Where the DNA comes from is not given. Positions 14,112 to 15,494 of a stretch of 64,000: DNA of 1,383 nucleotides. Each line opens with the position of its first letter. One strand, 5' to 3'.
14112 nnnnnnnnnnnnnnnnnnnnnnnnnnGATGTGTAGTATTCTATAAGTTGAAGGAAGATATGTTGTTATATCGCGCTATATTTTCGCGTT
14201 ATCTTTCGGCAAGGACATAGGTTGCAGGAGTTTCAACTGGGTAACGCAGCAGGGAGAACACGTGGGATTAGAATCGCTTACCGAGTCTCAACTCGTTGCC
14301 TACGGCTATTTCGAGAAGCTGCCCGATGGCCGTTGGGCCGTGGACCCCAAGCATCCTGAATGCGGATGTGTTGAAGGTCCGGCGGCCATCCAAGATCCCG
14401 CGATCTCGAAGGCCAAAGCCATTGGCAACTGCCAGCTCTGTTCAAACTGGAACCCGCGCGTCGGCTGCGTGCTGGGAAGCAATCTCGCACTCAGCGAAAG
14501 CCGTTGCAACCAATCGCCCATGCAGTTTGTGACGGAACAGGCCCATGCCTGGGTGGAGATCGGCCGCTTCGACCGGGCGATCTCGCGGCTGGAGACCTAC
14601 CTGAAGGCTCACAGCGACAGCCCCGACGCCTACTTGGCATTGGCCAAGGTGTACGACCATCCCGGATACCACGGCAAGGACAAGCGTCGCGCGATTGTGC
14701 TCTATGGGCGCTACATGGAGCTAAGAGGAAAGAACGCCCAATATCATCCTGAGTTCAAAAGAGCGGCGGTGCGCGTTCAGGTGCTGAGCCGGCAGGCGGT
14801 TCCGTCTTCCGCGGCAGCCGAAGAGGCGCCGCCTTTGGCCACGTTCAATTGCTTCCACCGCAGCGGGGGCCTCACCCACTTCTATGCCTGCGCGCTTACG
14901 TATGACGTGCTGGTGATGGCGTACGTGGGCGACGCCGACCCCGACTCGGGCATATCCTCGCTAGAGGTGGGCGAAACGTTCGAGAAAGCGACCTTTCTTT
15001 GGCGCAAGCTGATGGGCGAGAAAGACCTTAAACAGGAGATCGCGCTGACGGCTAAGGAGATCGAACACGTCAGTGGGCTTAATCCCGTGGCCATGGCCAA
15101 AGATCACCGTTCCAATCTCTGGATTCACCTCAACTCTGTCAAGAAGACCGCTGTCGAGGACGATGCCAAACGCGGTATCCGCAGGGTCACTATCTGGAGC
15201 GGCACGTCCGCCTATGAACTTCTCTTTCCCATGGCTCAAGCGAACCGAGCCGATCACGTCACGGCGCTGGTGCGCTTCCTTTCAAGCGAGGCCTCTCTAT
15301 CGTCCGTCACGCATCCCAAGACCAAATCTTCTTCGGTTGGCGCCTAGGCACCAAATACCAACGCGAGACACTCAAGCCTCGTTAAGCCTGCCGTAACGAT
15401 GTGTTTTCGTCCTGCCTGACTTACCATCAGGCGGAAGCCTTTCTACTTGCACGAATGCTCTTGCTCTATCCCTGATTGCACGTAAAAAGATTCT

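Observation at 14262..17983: Ser/Thr kinase whose ~340-aa C-terminal unknown-function domain is duplicated as a free-standing protein encoded directly upstream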

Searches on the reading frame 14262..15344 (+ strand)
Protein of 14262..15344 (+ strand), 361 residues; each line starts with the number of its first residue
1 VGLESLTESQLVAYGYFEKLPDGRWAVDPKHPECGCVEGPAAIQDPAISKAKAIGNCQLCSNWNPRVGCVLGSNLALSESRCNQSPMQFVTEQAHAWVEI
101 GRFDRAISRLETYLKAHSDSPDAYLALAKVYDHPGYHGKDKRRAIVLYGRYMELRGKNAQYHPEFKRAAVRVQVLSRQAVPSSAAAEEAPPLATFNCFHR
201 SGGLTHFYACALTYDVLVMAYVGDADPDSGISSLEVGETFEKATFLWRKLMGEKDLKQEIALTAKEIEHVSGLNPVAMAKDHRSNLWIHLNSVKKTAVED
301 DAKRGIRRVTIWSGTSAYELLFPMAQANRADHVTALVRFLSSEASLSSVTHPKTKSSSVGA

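Call 4: search_protein_families(library=pfam, proteins=[window:14262-15344:+], max_evalue=0.01)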
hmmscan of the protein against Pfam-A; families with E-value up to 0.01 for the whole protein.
window:14262-15344:+ (361 aa): 3 families
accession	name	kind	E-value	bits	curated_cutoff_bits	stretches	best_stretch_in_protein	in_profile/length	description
PF13432.12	TPR_16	-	0.00016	22.4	32.7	1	93-131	3-41/65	Tetratricopeptide repeat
PF13428.12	TPR_14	-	0.00046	21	23.5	1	100-129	14-43/44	Tetratricopeptide repeat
PF14559.12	TPR_19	-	0.00083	20.1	25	1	101-131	5-35/68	Tetratricopeptide repeat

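Call 5: search_protein_families(library=ncbifam, proteins=[window:14262-15344:+], max_evalue=0.1)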
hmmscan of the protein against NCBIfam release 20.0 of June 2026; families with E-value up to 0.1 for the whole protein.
window:14262-15344:+ (361 aa): 4 families
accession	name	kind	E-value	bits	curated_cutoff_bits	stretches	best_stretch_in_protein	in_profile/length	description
TIGR02521.1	type_IV_pilW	equivalog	0.001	18.7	154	1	68-153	11-93/234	type IV pilus biogenesis/stability protein PilW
NF011659.0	PRK15079.1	equivalog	0.012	14.4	540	1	28-96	255-325/334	murein tripeptide/oligopeptide ABC transporter ATP binding protein OppF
NF040959.1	MamA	equivalog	0.021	14.3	200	1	91-162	109-176/204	magnetosome protein MamA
TIGR02917.1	PEP_TPR_lipo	equivalog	0.029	12.2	312.2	1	88-160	737-805/899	XrtA/PEP-CTERM system TPR-repeat protein PrsT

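Call 6: search_solved_structures(query=window:14262-15344:+, max_evalue=1)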
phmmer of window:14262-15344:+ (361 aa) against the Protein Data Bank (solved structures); distinct sequences matched with E-value up to 1: 0.

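Call 7: find_homologous_proteins(query=window:14262-15344:+)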
Query window:14262-15344:+ (361 aa): 10 proteins with E <= 0.001 among 2982 candidates.
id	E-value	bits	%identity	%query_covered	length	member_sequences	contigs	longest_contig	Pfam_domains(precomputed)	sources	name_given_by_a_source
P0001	6.2e-244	826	100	100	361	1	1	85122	-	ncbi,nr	ncbi:MAG: tetratricopeptide repeat protein [Planctomycetes bacterium]|nr:tetratricopeptide repeat pr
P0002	6.9e-187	639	78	96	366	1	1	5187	-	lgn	-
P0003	3.9e-130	452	55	100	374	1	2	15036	-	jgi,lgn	-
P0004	2.4e-128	446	55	100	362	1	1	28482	-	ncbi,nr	ncbi:MAG: hypothetical protein KIS92_11960 [Planctomycetota bacterium]|nr:hypothetical protein [Plan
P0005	1.3e-127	444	53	100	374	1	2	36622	-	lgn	-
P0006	1.7e-73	266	41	92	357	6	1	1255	-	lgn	-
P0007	1.1e-52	197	36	89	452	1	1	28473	-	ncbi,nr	ncbi:MAG: hypothetical protein NTW87_29545 [Planctomycetota bacterium]|nr:hypothetical protein [Plan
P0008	1.3e-52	197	36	89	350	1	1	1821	-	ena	-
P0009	6.7e-52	195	36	89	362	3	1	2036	-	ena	-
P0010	4.1e-41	159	32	89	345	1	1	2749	-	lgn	-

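Call 13: find_encoding_contigs(protein=P0004, flank=8000, max_places=3)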
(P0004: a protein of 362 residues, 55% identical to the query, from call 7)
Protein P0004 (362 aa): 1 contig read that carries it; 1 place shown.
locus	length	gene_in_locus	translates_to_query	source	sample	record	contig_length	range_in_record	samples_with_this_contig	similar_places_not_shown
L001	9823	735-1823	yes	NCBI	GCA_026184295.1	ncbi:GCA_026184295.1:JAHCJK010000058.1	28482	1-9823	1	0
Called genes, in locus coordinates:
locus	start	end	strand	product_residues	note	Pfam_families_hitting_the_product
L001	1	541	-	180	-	PF05977:MFS_3 (weak), PF07690:MFS_1 (weak)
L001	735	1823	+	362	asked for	-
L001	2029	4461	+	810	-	PF00069:Pkinase, PF07714:PK_Tyr_Ser-Thr, PF01636:APH (faint)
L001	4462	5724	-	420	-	PF09861:Lar_N, PF21113:LarA_C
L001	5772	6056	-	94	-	-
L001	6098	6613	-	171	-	-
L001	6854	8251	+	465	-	PF01212:Beta_elim_lyase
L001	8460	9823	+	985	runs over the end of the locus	-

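Call 14: find_encoding_contigs(protein=P0007, flank=8000, max_places=3)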
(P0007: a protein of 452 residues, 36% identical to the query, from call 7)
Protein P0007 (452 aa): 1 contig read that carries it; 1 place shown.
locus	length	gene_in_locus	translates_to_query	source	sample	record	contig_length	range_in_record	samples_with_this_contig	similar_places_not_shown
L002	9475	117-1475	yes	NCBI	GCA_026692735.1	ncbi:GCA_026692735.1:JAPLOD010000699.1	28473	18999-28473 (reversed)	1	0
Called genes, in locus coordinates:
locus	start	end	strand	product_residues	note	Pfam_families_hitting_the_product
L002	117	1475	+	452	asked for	-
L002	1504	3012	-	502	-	-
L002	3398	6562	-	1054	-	PF20465:MmeI_hel (weak), PF02384:N6_Mtase (faint), PF20473:MmeI_Mtase, PF07669:Eco57I, PF20466:MmeI_TRD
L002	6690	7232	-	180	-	-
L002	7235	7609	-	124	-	-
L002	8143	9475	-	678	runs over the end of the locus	-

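Call 15: find_encoding_contigs(protein=P0005, flank=8000, max_places=3)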
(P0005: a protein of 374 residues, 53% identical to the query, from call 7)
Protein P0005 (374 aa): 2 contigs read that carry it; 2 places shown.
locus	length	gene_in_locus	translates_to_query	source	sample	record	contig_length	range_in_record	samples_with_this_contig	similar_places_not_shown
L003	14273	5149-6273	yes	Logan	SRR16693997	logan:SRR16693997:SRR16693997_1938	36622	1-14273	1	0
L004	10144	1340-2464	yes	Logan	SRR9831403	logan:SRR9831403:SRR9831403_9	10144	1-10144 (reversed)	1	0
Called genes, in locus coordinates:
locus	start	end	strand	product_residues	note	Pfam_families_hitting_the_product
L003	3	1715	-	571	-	?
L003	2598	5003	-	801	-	PF07690:MFS_1, PF01553:Acyltransferase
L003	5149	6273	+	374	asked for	-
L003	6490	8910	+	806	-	PF00069:Pkinase, PF01636:APH (faint), PF07714:PK_Tyr_Ser-Thr, PF03109:ABC1 (faint)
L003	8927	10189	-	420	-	PF09861:Lar_N, PF21113:LarA_C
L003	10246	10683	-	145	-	-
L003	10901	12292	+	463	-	PF01212:Beta_elim_lyase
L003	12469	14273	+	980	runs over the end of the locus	-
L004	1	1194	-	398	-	?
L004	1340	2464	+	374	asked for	-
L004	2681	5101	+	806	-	PF00069:Pkinase, PF01636:APH (faint), PF07714:PK_Tyr_Ser-Thr, PF03109:ABC1 (faint)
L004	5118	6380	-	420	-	PF09861:Lar_N, PF21113:LarA_C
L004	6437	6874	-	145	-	-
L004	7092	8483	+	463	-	PF01212:Beta_elim_lyase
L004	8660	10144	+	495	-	?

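Call 16: find_encoding_contigs(protein=P0010, flank=8000, max_places=3)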
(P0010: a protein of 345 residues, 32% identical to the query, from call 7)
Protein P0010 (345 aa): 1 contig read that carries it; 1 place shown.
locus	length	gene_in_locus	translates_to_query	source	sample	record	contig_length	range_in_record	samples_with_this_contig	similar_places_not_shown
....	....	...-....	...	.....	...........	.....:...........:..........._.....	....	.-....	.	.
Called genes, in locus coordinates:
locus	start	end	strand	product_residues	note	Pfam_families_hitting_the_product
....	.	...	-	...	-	?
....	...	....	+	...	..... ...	-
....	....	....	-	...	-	?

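Call 21: predict_structure(alignment_id=A2)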
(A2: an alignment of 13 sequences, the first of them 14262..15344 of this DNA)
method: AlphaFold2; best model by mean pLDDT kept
length: 361 residues; sequences in the alignment: 13
mean_pLDDT: 75.9   pTM: 0.44
mean pLDDT of the five models: 75.9, 72.1, 71.6, 70.3, 69.6
residues with pLDDT >= 90: 77; 70-90: 181; 50-70: 64; < 50: 39
segments of 3 or more residues with pLDDT < 50: 1-5, 44-46, 48-53, 181-185, 240-243, 351-361
pLDDT, mean of each block of 10 residues (from residue 1): 47 62 67 52 50 53 76 76 79 88 88 91 93 83 89 85 86 76 54 90 85 89 88 73 51 72 87 78 75 91 88 89 90 90 71 37 38
secondary structure, 60 per line:
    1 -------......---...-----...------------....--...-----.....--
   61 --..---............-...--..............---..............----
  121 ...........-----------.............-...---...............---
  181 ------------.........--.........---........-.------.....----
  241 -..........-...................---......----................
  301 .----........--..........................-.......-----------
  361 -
elements in order: H8-13 E17-19 E25-27 H40-43 H54-58 H70-79 H86-99 H103-116 H121-131 H143-155 H163-177 E193-201 E204-212 E216-223 H233-236 H242-251 H253-271 H275-280 E285-289 E293-301 E306-313 E316-323 H324-341 H343-349

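Call 23: search_protein_representatives(alignment_id=A2)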
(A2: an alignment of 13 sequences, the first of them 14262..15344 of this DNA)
Query: 13 sequences, 356 profile positions. Proteins with E-value up to 0.001 (for the whole library): 398; up to 1e-10: 48; up to 1e-30: 36. The best 150 are listed.
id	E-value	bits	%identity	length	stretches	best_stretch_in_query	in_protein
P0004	1.5e-148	510.8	-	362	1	1-355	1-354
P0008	1.5e-146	504.2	-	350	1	13-344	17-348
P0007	4.8e-140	482.8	-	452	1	9-343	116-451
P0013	4.1e-137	473.2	-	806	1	10-342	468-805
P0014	3.7e-128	443.7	-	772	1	12-343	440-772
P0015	1.8e-125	434.9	-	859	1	13-342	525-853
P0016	2.0e-119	415.0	-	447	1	11-343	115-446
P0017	2.1e-117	408.3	-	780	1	11-345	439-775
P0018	3.6e-113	394.4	-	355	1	1-342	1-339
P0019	1.3e-111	389.2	-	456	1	1-345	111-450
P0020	4.1e-106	371.2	-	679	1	14-343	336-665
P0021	7.5e-105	367.0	-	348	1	6-344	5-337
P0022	4.3e-104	364.5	-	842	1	9-342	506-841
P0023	5.2e-104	364.3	-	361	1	14-343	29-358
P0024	5.5e-103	360.9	-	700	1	10-343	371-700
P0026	8.1e-102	357.1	-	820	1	11-342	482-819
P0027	3.9e-101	354.8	-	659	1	13-343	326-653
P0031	2.4e-93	329.2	-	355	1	4-348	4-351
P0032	7.5e-93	327.6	-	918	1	16-342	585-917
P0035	1.5e-89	316.7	-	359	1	6-352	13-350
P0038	2.5e-84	299.5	-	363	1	1-347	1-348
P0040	5.4e-81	288.5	-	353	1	12-275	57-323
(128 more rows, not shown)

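Call 24: search_protein_families(library=pfam, proteins=[P0013, P0014, P0015, P0017, P0020, P0022, P0024, P0026, P0027, P0032], max_evalue=0.0001)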
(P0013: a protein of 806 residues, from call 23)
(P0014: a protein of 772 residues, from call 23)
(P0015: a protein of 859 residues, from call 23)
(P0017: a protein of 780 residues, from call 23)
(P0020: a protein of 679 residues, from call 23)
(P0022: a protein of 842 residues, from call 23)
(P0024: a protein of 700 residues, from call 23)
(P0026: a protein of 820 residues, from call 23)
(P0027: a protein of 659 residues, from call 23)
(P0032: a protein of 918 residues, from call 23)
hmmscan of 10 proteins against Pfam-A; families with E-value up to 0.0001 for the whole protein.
P0013 (806 aa): 3 families
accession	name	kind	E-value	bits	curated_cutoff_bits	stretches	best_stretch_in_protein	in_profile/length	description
PF00069.31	Pkinase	-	8.2e-49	166.8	31.7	1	11-258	2-253/263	Protein kinase domain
PF07714.23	PK_Tyr_Ser-Thr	-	6.3e-33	114.6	23.1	1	12-256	3-248/258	Protein tyrosine and serine/threonine kinase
PF01636.29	APH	-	1.8e-10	41.5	23.2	1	51-122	36-105/239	Phosphotransferase enzyme family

P0014 (772 aa): 5 families
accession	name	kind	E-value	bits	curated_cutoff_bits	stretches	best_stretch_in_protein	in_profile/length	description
PF00069.31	Pkinase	-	2.3e-49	168.6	31.7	1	12-262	3-253/263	Protein kinase domain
PF07714.23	PK_Tyr_Ser-Thr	-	1.9e-32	113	23.1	1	12-260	3-248/258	Protein tyrosine and serine/threonine kinase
PF01636.29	APH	-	7.5e-07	29.6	23.2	0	120-156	160-197/239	Phosphotransferase enzyme family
PF03109.22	ABC1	-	1.9e-06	27.6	22.9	1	54-158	120-216/244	ABC1 atypical kinase-like domain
PF13428.12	TPR_14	-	2.3e-05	25.1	23.5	0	529-558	14-43/44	Tetratricopeptide repeat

P0015 (859 aa): 4 families
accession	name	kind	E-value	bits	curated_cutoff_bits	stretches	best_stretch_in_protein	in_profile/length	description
PF00069.31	Pkinase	-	7.7e-47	160.3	31.7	1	14-258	4-253/263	Protein kinase domain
PF07714.23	PK_Tyr_Ser-Thr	-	1.7e-31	109.9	23.1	1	15-256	5-248/258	Protein tyrosine and serine/threonine kinase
PF01636.29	APH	-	2.4e-08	34.5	23.2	0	34-117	21-107/239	Phosphotransferase enzyme family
PF03109.22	ABC1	-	2.4e-07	30.6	22.9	1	84-159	145-218/244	ABC1 atypical kinase-like domain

P0017 (780 aa): 4 families
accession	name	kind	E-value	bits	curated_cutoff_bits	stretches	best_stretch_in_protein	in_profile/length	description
PF00069.31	Pkinase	-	1.8e-46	159.1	31.7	1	13-259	3-253/263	Protein kinase domain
PF07714.23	PK_Tyr_Ser-Thr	-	3.8e-30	105.5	23.1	1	13-220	3-214/258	Protein tyrosine and serine/threonine kinase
PF01636.29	APH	-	5.7e-07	30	23.2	0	115-157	155-198/239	Phosphotransferase enzyme family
PF03109.22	ABC1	-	1e-05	25.2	22.9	1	84-160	144-218/244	ABC1 atypical kinase-like domain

P0020 (679 aa): 5 families
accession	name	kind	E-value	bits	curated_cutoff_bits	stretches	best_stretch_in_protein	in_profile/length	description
PF00069.31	Pkinase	-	2.5e-50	171.7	31.7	1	2-242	13-257/263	Protein kinase domain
PF07714.23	PK_Tyr_Ser-Thr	-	1e-31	110.7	23.1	1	2-236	13-249/258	Protein tyrosine and serine/threonine kinase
PF03109.22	ABC1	-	7e-08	32.4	22.9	1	57-140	138-219/244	ABC1 atypical kinase-like domain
PF01636.29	APH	-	5.3e-05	23.5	23.2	0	109-135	170-197/239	Phosphotransferase enzyme family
PF17667.7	Pkinase_fungal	-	9.6e-05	21.7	24.1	0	89-175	287-379/387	Fungal protein kinase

P0022 (842 aa): 4 families
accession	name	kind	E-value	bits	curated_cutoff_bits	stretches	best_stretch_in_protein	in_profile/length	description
PF00069.31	Pkinase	-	4e-47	161.3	31.7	1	13-260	4-254/263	Protein kinase domain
PF07714.23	PK_Tyr_Ser-Thr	-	7.9e-32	111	23.1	1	12-258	3-249/258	Protein tyrosine and serine/threonine kinase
PF01636.29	APH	-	8.8e-08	32.6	23.2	0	49-121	34-104/239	Phosphotransferase enzyme family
PF03109.22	ABC1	-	3.1e-05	23.7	22.9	1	50-158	115-217/244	ABC1 atypical kinase-like domain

P0024 (700 aa): 4 families
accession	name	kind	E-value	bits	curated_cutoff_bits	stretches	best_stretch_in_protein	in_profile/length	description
PF00069.31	Pkinase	-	6.9e-38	131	31.7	1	13-225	3-212/263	Protein kinase domain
PF07714.23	PK_Tyr_Ser-Thr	-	4e-21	75.9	23.1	1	14-222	4-217/258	Protein tyrosine and serine/threonine kinase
PF01636.29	APH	-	3.4e-08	34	23.2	0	25-126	13-110/239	Phosphotransferase enzyme family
PF03109.22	ABC1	-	1.6e-07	31.2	22.9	1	79-158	139-215/244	ABC1 atypical kinase-like domain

P0026 (820 aa): 5 families
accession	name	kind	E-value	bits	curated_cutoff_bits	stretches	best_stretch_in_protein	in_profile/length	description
PF00069.31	Pkinase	-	1.9e-51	175.4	31.7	1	12-262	4-256/263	Protein kinase domain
PF07714.23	PK_Tyr_Ser-Thr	-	3.6e-35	121.9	23.1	1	11-257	3-249/258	Protein tyrosine and serine/threonine kinase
PF01636.29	APH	-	4.2e-09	36.9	23.2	0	50-120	36-104/239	Phosphotransferase enzyme family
PF03109.22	ABC1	-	1.6e-06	27.9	22.9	1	54-159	120-219/244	ABC1 atypical kinase-like domain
PF17667.7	Pkinase_fungal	-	1.7e-05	24.2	24.1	1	107-196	286-379/387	Fungal protein kinase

P0027 (659 aa): 6 families
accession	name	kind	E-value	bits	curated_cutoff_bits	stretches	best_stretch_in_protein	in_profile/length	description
PF00069.31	Pkinase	-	3.2e-50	171.4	31.7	1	15-263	5-258/263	Protein kinase domain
PF07714.23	PK_Tyr_Ser-Thr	-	1.9e-32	113.1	23.1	1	14-227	4-223/258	Protein tyrosine and serine/threonine kinase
PF01636.29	APH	-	1e-09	39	23.2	1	105-153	147-197/239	Phosphotransferase enzyme family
PF03109.22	ABC1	-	3.9e-08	33.2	22.9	1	53-159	120-220/244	ABC1 atypical kinase-like domain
PF14559.12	TPR_19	-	1.5e-05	25.7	25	0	413-444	4-35/68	Tetratricopeptide repeat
PF13428.12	TPR_14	-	6.3e-05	23.7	23.5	0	413-443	14-44/44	Tetratricopeptide repeat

P0032 (918 aa): 4 families
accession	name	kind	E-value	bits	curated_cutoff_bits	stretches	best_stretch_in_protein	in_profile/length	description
PF00069.31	Pkinase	-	2.8e-51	174.9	31.7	1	11-257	1-253/263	Protein kinase domain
PF07714.23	PK_Tyr_Ser-Thr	-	1.5e-33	116.7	23.1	1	12-255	2-248/258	Protein tyrosine and serine/threonine kinase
PF01636.29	APH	-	1.2e-07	32.2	23.2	0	52-121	36-104/239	Phosphotransferase enzyme family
PF03109.22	ABC1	-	9.3e-06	25.4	22.9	1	50-157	114-216/244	ABC1 atypical kinase-like domain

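Call 37: find_related_loci(query=A2, collection=genome_contigs, flank=10000)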
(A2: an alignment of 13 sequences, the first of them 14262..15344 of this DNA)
Query A2 (361 aa) in genome_contigs; peptide patterns used: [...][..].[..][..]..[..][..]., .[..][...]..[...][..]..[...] (x = any residue, [..] = any of these).
129 stretches matched a pattern; 10 encode a relative of the query (tblastn E <= 1e-3); 9 distinct loci.
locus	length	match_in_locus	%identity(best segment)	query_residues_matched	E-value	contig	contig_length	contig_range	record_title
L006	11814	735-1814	55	1-361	1e-136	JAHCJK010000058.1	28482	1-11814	MAG: Planctomycetota bacterium isolate TGS_PLA7 PLA7_58, whole genome shotgun sequence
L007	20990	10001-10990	42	7-338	3e-81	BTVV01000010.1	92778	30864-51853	MAG: Planctomycetota bacterium AMX-MBFR-7 DNA, sequence010, whole genome shotgun sequence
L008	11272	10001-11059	41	6-361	1e-79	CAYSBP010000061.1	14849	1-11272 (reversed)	MAG TPA_asm: uncultured Planctomycetia bacterium isolate binchicken_co86_145 genome assembly, contig: NODE_1176_length_1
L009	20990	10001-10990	42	7-338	3e-79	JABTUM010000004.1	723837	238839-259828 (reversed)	MAG: Planctomycetota bacterium isolate H5_PLA8 seq004, whole genome shotgun sequence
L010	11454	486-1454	36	17-338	5e-58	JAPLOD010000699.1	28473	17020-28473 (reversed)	MAG: Planctomycetota bacterium isolate LacPavin_0920_SED3_MAG_65_12 LacPavin_0920_SED3_scaffold_64536, whole genome shot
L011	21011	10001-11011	35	3-338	8e-57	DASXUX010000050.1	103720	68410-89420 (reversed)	MAG TPA_asm: Planctomycetota bacterium isolate SMAG_U4729 k141_7083, whole genome shotgun sequence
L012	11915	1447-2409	35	17-338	1e-50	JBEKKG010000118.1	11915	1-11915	MAG: Planctomycetota bacterium isolate SPRUCE 341 SPRUCE_341_118, whole genome shotgun sequence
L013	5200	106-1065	34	17-337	3e-50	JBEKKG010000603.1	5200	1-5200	MAG: Planctomycetota bacterium isolate SPRUCE 341 SPRUCE_341_603, whole genome shotgun sequence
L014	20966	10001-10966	32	17-338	7e-50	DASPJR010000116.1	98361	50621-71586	MAG TPA_asm: Planctomycetota bacterium isolate SMAG_U12015 k141_199768, whole genome shotgun sequence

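Call 41: find_related_loci(query=A4, collection=metagenome_contigs, flank=6000)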
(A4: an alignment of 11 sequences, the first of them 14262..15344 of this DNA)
Query A4 (361 aa) in metagenome_contigs; peptide patterns used: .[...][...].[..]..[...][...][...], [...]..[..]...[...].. (x = any residue, [..] = any of these).
168 stretches matched a pattern; 5 encode a relative of the query (tblastn E <= 1e-3); 5 distinct loci.
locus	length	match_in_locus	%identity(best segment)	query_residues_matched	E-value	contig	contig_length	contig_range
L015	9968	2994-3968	41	10-340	2e-84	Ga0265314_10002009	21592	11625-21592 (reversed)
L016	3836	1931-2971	40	3-354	2e-80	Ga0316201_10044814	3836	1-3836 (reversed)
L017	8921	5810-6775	34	17-338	2e-51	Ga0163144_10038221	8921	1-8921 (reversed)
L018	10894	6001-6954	32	17-338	2e-48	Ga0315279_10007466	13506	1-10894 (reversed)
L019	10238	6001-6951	32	17-338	1e-41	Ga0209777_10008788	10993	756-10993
